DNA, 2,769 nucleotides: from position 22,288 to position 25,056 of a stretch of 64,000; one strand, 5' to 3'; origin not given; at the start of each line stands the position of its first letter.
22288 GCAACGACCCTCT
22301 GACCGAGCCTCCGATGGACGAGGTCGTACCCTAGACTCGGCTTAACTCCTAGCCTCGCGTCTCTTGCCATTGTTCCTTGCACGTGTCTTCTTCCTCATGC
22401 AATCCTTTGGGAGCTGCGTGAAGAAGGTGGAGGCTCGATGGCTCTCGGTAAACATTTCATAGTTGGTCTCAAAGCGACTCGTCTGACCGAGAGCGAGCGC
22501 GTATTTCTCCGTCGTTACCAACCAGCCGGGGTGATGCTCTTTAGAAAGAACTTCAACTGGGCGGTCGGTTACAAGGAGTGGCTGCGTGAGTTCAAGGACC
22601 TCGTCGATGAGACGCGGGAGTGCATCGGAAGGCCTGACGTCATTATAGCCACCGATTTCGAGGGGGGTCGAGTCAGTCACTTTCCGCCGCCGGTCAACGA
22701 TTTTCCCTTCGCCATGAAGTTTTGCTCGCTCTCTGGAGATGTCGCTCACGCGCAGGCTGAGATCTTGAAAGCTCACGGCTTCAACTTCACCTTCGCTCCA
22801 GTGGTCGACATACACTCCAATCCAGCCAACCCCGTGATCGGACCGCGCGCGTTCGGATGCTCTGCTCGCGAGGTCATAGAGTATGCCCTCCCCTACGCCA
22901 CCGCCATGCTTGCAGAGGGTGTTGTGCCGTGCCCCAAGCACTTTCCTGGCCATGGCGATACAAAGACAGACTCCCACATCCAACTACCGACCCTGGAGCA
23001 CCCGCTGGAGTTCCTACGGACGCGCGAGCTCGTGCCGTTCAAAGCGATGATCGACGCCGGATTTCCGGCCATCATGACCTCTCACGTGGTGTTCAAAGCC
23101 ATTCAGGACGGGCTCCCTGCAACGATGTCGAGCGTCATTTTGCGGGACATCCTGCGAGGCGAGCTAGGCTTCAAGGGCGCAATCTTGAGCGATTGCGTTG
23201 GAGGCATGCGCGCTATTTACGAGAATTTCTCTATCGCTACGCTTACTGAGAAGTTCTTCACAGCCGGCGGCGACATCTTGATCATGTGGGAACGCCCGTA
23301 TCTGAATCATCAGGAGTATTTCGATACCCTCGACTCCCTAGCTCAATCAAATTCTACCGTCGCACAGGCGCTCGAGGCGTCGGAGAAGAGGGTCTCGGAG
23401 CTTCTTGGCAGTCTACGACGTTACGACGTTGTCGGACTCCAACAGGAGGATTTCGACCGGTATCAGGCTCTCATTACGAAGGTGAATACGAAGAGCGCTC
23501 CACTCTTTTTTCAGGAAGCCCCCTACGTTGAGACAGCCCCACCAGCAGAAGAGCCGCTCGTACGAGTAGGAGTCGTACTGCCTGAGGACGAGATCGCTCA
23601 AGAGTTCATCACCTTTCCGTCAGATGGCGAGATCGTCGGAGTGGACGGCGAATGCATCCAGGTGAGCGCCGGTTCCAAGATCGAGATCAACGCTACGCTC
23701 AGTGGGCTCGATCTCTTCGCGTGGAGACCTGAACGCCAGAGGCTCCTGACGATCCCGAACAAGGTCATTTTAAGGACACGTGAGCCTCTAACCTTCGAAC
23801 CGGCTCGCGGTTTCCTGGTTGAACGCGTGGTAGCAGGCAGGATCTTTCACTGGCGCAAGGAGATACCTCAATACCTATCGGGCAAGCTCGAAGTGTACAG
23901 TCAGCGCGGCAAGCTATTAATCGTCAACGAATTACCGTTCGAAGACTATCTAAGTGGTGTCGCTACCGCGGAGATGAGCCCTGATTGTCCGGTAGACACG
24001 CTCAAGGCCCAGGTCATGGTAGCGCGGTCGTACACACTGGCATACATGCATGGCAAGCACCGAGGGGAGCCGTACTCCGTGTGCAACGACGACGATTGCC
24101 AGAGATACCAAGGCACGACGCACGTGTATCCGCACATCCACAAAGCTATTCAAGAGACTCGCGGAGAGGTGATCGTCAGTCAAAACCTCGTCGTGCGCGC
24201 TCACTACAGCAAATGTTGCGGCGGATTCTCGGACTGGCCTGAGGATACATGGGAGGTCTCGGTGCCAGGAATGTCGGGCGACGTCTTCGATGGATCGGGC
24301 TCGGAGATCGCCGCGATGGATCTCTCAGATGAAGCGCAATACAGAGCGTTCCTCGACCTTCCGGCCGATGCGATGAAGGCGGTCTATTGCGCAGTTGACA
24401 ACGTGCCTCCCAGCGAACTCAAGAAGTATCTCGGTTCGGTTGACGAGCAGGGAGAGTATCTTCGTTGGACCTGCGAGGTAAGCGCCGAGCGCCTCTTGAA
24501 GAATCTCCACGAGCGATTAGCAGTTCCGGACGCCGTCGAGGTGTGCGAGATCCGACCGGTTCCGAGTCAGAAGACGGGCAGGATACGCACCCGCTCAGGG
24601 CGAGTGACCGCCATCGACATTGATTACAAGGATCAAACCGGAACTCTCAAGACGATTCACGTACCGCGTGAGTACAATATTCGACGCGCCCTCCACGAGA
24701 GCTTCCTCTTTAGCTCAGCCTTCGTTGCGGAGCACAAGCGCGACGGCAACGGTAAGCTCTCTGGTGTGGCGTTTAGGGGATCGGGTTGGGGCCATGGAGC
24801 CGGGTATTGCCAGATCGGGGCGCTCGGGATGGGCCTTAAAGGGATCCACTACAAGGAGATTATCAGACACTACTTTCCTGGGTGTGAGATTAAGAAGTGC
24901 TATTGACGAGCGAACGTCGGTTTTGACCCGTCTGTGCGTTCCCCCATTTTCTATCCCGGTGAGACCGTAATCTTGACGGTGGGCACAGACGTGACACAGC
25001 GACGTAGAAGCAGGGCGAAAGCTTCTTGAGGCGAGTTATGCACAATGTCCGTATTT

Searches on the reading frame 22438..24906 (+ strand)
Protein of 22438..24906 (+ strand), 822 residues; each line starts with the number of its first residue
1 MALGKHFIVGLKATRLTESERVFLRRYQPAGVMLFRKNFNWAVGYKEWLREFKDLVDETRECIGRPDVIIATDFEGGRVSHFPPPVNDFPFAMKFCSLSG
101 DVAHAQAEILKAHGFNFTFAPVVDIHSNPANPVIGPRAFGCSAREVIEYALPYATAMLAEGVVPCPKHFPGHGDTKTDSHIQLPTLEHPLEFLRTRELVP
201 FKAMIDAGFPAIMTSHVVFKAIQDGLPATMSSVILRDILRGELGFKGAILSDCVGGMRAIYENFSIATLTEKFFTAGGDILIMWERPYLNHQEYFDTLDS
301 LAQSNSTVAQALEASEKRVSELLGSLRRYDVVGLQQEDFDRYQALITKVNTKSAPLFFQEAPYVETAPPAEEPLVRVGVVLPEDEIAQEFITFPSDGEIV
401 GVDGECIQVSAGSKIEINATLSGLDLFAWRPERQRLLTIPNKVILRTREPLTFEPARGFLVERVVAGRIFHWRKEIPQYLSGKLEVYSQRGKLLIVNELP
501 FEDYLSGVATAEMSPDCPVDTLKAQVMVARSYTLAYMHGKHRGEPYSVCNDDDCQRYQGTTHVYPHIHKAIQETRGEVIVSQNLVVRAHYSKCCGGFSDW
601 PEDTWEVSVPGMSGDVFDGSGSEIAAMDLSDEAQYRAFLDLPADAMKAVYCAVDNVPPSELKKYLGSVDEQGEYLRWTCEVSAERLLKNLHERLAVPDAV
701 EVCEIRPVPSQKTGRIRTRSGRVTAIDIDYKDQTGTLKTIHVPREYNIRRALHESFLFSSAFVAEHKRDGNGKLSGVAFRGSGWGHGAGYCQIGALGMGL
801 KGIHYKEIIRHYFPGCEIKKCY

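Call 9: search_protein_families(library=pfam, proteins=[window:22438-24906:+], max_evalue=0.001)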
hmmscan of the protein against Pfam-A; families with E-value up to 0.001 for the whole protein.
window:22438-24906:+ (822 aa): 2 families
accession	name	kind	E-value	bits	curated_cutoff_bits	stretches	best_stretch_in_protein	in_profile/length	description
PF00933.27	Glyco_hydro_3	-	1.9e-56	192.3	27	1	15-320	15-314/316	Glycosyl hydrolase family 3 N terminal domain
PF08486.15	SpoIID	-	2.2e-21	76.8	23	1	490-579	2-95/97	Stage II sporulation protein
